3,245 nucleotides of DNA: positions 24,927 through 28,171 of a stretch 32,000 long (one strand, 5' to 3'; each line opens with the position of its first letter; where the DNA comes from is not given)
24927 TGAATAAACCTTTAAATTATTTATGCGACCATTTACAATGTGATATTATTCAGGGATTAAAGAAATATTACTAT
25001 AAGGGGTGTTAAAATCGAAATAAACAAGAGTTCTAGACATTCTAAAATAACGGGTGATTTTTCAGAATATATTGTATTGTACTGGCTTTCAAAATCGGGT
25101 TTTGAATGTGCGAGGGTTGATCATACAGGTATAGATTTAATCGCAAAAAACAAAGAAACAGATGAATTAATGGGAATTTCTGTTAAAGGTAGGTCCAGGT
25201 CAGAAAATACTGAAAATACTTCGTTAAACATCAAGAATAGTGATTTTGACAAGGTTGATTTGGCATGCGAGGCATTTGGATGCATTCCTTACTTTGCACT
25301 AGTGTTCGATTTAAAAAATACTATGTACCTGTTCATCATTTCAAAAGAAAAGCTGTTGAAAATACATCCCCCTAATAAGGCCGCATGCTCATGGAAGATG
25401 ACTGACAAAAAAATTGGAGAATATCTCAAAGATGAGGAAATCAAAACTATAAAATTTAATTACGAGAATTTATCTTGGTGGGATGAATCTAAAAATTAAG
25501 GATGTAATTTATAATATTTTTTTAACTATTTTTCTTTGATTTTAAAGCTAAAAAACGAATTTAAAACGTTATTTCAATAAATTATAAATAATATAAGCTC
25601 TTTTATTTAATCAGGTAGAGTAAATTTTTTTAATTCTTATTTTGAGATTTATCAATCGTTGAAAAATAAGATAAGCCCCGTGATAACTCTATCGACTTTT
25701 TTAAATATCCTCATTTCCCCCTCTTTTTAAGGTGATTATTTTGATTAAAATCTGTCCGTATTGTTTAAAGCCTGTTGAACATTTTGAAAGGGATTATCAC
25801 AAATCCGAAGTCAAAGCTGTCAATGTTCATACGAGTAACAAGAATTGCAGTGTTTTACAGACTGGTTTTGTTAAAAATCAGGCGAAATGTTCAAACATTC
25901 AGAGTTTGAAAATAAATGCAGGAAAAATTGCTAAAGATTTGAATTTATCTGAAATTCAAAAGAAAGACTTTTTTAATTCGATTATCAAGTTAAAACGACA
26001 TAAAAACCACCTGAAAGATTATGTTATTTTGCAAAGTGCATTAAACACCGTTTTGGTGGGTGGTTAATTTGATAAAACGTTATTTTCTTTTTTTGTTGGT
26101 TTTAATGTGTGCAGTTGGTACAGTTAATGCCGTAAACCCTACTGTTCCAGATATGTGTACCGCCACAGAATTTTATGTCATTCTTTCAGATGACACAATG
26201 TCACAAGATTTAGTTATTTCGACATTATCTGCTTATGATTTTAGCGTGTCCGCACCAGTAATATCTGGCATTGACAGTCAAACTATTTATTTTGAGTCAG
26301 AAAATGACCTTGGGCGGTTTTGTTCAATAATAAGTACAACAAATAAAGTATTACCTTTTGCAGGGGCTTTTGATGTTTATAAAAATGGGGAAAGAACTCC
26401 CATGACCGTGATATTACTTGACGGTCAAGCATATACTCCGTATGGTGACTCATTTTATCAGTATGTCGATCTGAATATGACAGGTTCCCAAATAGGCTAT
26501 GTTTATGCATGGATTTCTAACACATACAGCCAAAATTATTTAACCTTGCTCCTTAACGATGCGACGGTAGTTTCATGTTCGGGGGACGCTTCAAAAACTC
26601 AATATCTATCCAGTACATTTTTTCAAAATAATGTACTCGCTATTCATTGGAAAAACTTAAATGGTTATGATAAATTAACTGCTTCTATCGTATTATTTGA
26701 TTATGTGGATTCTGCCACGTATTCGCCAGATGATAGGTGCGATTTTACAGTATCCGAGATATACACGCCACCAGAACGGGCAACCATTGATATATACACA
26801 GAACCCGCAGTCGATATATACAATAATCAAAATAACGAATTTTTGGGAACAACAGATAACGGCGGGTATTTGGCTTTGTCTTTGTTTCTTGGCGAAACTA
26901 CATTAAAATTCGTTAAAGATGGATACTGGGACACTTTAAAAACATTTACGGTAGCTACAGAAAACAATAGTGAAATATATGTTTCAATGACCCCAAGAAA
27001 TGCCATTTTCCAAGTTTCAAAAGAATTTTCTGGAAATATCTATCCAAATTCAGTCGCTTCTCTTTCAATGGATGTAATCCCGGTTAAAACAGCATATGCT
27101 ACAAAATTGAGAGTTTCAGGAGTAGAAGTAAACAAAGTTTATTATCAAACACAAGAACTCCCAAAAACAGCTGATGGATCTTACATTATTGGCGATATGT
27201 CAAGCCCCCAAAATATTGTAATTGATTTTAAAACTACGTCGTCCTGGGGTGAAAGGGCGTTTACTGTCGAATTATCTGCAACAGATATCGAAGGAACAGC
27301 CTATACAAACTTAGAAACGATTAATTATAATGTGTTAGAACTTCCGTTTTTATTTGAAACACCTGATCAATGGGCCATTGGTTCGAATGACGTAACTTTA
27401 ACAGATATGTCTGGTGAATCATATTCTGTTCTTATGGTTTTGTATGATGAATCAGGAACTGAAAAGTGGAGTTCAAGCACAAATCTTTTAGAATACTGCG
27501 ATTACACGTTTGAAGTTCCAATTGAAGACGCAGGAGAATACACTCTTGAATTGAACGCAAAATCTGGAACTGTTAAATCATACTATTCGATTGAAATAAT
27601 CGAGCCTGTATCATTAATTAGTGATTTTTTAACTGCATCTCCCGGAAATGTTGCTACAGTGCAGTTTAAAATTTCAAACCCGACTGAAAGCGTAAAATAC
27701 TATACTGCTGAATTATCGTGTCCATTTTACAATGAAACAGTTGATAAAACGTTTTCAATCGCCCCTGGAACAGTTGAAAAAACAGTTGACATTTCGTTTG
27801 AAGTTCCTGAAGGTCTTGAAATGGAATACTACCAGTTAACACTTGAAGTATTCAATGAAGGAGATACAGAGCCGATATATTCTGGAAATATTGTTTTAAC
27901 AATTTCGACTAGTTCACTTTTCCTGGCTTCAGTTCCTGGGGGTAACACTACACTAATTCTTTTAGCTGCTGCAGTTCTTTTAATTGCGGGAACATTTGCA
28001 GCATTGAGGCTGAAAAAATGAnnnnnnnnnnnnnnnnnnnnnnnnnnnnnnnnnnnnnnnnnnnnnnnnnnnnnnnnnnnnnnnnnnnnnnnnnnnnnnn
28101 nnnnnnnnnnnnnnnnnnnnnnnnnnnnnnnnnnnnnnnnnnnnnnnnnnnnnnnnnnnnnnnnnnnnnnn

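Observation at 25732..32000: Translationally coupled operon of secreted, anchored and polytopic membrane proteins: candidate envelope or DNA-transfer apparatus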

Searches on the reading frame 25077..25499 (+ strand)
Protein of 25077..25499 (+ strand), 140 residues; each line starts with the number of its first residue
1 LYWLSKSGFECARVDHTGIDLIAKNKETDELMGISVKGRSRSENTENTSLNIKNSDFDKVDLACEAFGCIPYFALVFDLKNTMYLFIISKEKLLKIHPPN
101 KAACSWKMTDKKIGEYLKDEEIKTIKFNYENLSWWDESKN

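Call 43: search_protein_families(library=pfam, max_evalue=0.01, proteins=[window:25077-25499:+])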
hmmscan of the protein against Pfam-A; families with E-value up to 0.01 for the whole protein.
window:25077-25499:+ (140 aa): 1 family
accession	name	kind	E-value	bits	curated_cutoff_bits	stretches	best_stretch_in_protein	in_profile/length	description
PF13156.12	Mrr_cat_2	-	0.0035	17.7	22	0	16-38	29-51/127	Restriction endonuclease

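Call 71: search_protein_families(library=padloc, max_evalue=0.001, proteins=[window:25077-25499:+])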
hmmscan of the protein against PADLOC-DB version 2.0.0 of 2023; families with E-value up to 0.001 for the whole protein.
window:25077-25499:+ (140 aa): 0 families

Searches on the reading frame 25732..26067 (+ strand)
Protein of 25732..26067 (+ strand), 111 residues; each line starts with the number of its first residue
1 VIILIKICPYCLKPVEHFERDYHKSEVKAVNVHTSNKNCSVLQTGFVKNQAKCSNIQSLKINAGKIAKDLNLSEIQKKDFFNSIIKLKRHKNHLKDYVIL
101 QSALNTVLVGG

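Call 5: search_protein_families(library=pfam, max_evalue=0.1, proteins=[window:25732-26067:+])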
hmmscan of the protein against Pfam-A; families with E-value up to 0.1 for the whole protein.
window:25732-26067:+ (111 aa): 1 family
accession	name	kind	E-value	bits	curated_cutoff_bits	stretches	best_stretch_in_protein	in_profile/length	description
PF16782.11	SIL1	-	0.063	13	35.5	1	18-95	151-231/292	Nucleotide exchange factor SIL1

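Call 53: search_protein_families(library=phrogs, max_evalue=0.01, proteins=[window:25732-26067:+])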
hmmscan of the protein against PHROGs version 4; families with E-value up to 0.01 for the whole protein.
window:25732-26067:+ (111 aa): 0 families

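Call 95: search_protein_families(library=ncbifam, max_evalue=0.05, proteins=[window:25732-26067:+])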
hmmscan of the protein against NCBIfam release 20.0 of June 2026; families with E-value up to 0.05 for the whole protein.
window:25732-26067:+ (111 aa): 1 family
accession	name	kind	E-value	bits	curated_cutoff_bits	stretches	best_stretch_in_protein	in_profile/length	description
TIGR02340.1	chap_CCT_alpha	equivalog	0.013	14.2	800.2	1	20-77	184-242/536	T-complex protein 1 subunit alpha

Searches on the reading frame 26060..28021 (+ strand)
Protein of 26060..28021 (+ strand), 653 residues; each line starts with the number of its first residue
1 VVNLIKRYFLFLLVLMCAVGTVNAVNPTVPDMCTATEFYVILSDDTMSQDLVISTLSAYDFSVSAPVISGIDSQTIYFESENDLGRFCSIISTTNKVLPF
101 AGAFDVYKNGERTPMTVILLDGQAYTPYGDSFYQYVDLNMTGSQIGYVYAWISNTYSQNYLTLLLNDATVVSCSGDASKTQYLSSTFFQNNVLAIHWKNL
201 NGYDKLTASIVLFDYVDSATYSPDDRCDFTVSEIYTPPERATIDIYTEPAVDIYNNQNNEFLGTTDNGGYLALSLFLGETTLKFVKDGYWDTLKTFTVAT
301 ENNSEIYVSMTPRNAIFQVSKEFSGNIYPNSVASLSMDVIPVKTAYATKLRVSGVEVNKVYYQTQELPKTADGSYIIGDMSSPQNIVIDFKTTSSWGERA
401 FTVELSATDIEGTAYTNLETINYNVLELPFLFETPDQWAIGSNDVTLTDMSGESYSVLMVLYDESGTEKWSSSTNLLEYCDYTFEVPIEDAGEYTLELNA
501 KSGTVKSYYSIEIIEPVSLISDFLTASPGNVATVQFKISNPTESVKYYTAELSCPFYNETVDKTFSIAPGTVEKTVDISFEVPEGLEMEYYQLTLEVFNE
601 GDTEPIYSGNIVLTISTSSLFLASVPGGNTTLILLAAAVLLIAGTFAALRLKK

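Call 5: search_protein_families(library=pfam, max_evalue=0.1, proteins=[window:26060-28021:+])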
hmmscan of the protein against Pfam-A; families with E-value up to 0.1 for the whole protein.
window:26060-28021:+ (653 aa): 0 families

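Call 33: find_homologous_proteins(query=window:26060-28021:+)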
Query window:26060-28021:+ (653 aa): 31 proteins with E <= 0.001 among 8000 candidates.
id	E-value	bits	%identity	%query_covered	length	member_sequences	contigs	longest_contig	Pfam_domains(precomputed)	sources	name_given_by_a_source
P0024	0.0e+0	1365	94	100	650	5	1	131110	-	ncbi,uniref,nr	ncbi:hypothetical protein [Methanococcus maripaludis]|uniref:PEGA domain-containing protein n=1 Tax=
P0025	0.0e+0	1022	68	100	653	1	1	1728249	-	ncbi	ncbi:hypothetical protein [Methanococcus sp. CF]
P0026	2.1e-275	933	69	100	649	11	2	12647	-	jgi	-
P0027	1.1e-274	931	68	100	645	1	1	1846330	-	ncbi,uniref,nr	ncbi:hypothetical protein MMKA1_05140 [Methanococcus maripaludis KA1]|uniref:PEGA domain-containing 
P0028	9.2e-271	918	66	100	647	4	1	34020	-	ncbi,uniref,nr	ncbi:hypothetical protein HNP94_001929 [Methanococcus maripaludis]|uniref:PEGA domain-containing pro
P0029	1.4e-268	911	70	98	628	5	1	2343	-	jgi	jgi:hypothetical protein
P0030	5.0e-258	876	65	100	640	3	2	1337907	-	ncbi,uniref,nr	ncbi:hypothetical protein [Methanococcus maripaludis]|uniref:PEGA domain-containing protein n=1 Tax=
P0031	9.9e-244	829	61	100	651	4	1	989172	PF08308.18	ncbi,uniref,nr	ncbi:PEGA domain-containing protein [Methanococcus maripaludis]|uniref:PEGA domain-containing protei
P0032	1.5e-239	815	72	85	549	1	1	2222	-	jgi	jgi:hypothetical protein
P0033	2.2e-227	775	59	100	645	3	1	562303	-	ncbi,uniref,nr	ncbi:hypothetical protein HNP87_001433 [Methanococcus maripaludis]|uniref:PEGA domain-containing pro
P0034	5.1e-223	760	58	100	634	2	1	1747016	-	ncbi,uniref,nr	ncbi:hypothetical protein HNP93_001387 [Methanococcus maripaludis]|uniref:PEGA domain-containing pro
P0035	4.2e-222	757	57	98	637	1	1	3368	-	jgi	-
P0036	1.7e-221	755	58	100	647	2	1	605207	PF08308.18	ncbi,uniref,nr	ncbi:PEGA domain-containing protein [Methanococcus maripaludis]|uniref:PEGA domain-containing protei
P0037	5.1e-220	750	58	98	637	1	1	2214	-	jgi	-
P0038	1.4e-219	749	59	97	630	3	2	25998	-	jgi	jgi:hypothetical protein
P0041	3.5e-210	718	56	100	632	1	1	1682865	PF08308.18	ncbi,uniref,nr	ncbi:hypothetical protein HNP88_000843 [Methanococcus maripaludis]|uniref:PEGA domain-containing pro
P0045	7.2e-207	707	55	100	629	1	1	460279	PF08308.18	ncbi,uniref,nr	ncbi:PEGA domain-containing protein [Methanococcus maripaludis]|uniref:PEGA domain-containing protei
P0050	1.3e-196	673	53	100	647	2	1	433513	PF08308.18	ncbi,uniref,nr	ncbi:hypothetical protein HNP97_001406 [Methanococcus maripaludis]|uniref:PEGA domain-containing pro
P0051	3.3e-193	662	55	98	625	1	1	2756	PF13620.13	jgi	jgi:hypothetical protein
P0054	8.2e-102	360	38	89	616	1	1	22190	PF13715.13,PF08308.18,PF13620.13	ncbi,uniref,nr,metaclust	ncbi:PEGA domain-containing protein [Methanocaldococcus fervens]|uniref:PEGA domain protein n=1 Tax=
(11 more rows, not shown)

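Call 49: predict_structure(alignment_id=A2)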
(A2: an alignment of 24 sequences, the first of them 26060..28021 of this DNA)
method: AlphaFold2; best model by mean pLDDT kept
length: 653 residues; sequences in the alignment: 24
mean_pLDDT: 80.9   pTM: 0.43
mean pLDDT of the five models: 80.9, 80.6, 80.3, 79.2, 78.7
residues with pLDDT >= 90: 128; 70-90: 438; 50-70: 64; < 50: 23
segments of 3 or more residues with pLDDT < 50: 18-24, 618-630
pLDDT, mean of each block of 10 residues (from residue 1): 62 54 61 89 82 86 85 90 92 84 87 88 74 89 90 88 91 90 90 88 87 87 76 75 87 83 88 79 89 81 74 83 82 88 87 90 88 87 90 83 90 87 80 76 82 78 86 81 84 79 63 69 80 82 76 81 79 79 78 85 80 67 40 68 73 44
secondary structure, 60 per line:
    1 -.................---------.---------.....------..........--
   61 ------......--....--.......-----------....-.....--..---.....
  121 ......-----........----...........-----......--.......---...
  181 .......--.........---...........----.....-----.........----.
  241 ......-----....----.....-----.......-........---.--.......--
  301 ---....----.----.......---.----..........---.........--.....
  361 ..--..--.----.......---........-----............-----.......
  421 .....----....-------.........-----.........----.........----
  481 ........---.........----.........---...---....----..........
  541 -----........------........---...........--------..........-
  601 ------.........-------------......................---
elements in order: H2-18 E38-42 H49-58 E67-72 E75-78 H81-87 H99-102 E104-108 E116-126 E132-139 E144-154 E160-165 E168-174 E178-187 E190-198 E202-212 E217-221 E227-235 E240-246 E252-255 E260-264 E270-276 E278-285 E292-298 E304-307 E317-323 E332-341 E345-353 E356-362 E374-380 E384-391 E397-408 E414-425 E430-433 E441-449 E455-463 E468-476 E481-488 E492-500 E505-513 E517-519 E523-526 E531-540 E546-553 E560-567 E571-581 E590-599 E607-615 H629-650

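Call 52: fold_search(model_id=the predicted structure, library=pdb)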
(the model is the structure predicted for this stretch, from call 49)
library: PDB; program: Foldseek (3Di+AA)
matches with E <= 10: 1907; with E <= 0.001: 282
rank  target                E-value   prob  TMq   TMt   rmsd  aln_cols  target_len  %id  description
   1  7ad6_B                2.2e-11  1.00  0.19  0.19  28.3       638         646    8  Crystal structure of human complement C5 in complex with the K92 bovine knob domain peptide. (released 2021-03-10)
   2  7c7u_B                5.7e-11  1.00  0.15  0.16  25.1       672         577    9  Biofilm associated protein - BSP domain (released 2021-05-12)
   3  8uh2_A                8.3e-11  1.00  0.18  0.18  28.6       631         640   11  Complex of C3b with the inhibitor albicin (released 2024-05-08)
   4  9u61_C                8.7e-11  1.00  0.17  0.18  30.3       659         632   10  CP/MBL pathways C3 convertase C4b2a and C3 complex (released 2026-01-14)
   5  7c7u_A                1.0e-10  1.00  0.15  0.16  23.1       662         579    9  Biofilm associated protein - BSP domain (released 2021-05-12)
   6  2win_A                1.5e-10  1.00  0.17  0.18  28.1       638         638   10  C3 convertase (C3bBb) stabilized by SCIN (released 2009-06-09)
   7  7q60                  2.2e-10  1.00  0.20  0.13  25.2       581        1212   11  Structure of TEV cleaved A2ML1 (A2ML1-TE) (released 2022-04-20)
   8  7tv9_A                2.5e-10  1.00  0.17  0.17  29.3       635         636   10  HUMAN COMPLEMENT COMPONENT C3B IN COMPLEX WITH APL-1030 (released 2022-03-30)
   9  8uin_A                2.6e-10  1.00  0.18  0.18  28.5       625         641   11  Structure of the C3bBb-albicin complex (released 2024-05-08)
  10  3hs0_A                2.8e-10  1.00  0.17  0.18  28.0       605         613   10  Cobra Venom Factor (CVF) in complex with human factor B (released 2009-07-07)
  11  8cem_E                3.0e-10  1.00  0.18  0.18  29.0       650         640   10  Structure of bovine native C3, re-refinement (released 2023-04-05)
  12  6ehg_A                5.8e-10  1.00  0.18  0.18  28.2       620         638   11  complement component C3b in complex with a nanobody (released 2018-02-14)
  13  8cml_E                6.7e-10  1.00  0.19  0.19  28.1       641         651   10  Cryo-EM structure of complement C5 in complex with nanobodies UNbC5-1 and UNbC5-2 (released 2023-09-27)
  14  8c8o_A                6.7e-10  1.00  0.18  0.13  31.2       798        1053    8  In situ structure of the Nitrosopumilus maritimus S-layer - Six-fold symmetry (C6) (released 2024-04-17)
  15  2qki_A                7.0e-10  1.00  0.17  0.18  28.6       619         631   10  Human C3c in complex with the inhibitor compstatin (released 2007-08-14)
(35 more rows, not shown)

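Call 53: search_protein_families(library=phrogs, max_evalue=0.01, proteins=[window:26060-28021:+])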
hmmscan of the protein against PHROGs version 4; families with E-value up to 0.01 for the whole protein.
window:26060-28021:+ (653 aa): 1 family
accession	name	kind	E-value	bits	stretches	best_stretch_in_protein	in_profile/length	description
phrog_25113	-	unknown function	0.0027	18.5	0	302-338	11-47/65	-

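Call 66: fold_search(model_id=the predicted structure, library=viral)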
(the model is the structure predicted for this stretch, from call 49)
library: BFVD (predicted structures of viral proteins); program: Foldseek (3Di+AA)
matches with E <= 10: 1576; with E <= 0.001: 266
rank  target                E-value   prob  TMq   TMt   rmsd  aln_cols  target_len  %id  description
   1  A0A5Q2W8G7            7.5e-12  1.00  0.13  0.11  41.7       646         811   10  (no name in the UniProt tables at hand)
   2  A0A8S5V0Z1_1          4.6e-11  1.00  0.12  0.10  24.3       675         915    8  Putative membrane protein [Siphoviridae sp. ct3r22]
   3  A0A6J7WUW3            1.2e-10  1.00  0.20  0.15  36.6       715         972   10  Fibronectin type-III domain-containing protein [uncultured Caudovirales phage]
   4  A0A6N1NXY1            1.5e-10  1.00  0.14  0.10  33.1       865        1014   10  DUF11 domain-containing protein [Tupanvirus soda lake]
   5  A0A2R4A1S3            1.5e-10  1.00  0.14  0.11  30.9       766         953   10  (no name in the UniProt tables at hand)
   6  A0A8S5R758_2          1.8e-10  1.00  0.11  0.08  63.6       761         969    9  Tail protein [virus sp. ctee23]
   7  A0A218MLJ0            7.1e-10  1.00  0.12  0.09  54.0       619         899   10  Uncharacterized protein [uncultured virus]
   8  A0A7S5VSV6            7.8e-10  1.00  0.20  0.25  33.8       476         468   12  (no name in the UniProt tables at hand)
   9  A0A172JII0            1.1e-09  1.00  0.16  0.14  22.4       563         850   10  Uncharacterized protein [Bacillus phage AR9]
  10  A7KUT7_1              1.3e-09  1.00  0.13  0.09  39.5       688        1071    8  (no name in the UniProt tables at hand)
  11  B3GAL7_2              1.9e-09  1.00  0.17  0.12  18.6       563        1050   10  AMDV3_1 [uncultured virus]
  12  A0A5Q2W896            2.0e-09  1.00  0.18  0.16  35.2       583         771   11  (no name in the UniProt tables at hand)
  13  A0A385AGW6            2.2e-09  1.00  0.16  0.11  25.6       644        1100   11  Tail protein [Methanobacterium virus Drs3]
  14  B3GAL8                2.2e-09  1.00  0.13  0.10  45.4       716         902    8  AMDV3_2 [uncultured virus]
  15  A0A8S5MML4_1          2.7e-09  1.00  0.11  0.09  35.1       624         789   10  Cell wall surface anchor family domain protein [Siphoviridae sp. ctxc31]
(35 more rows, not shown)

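Call 95: search_protein_families(library=ncbifam, max_evalue=0.05, proteins=[window:26060-28021:+])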
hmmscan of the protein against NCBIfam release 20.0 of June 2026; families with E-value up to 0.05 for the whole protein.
window:26060-28021:+ (653 aa): 0 families
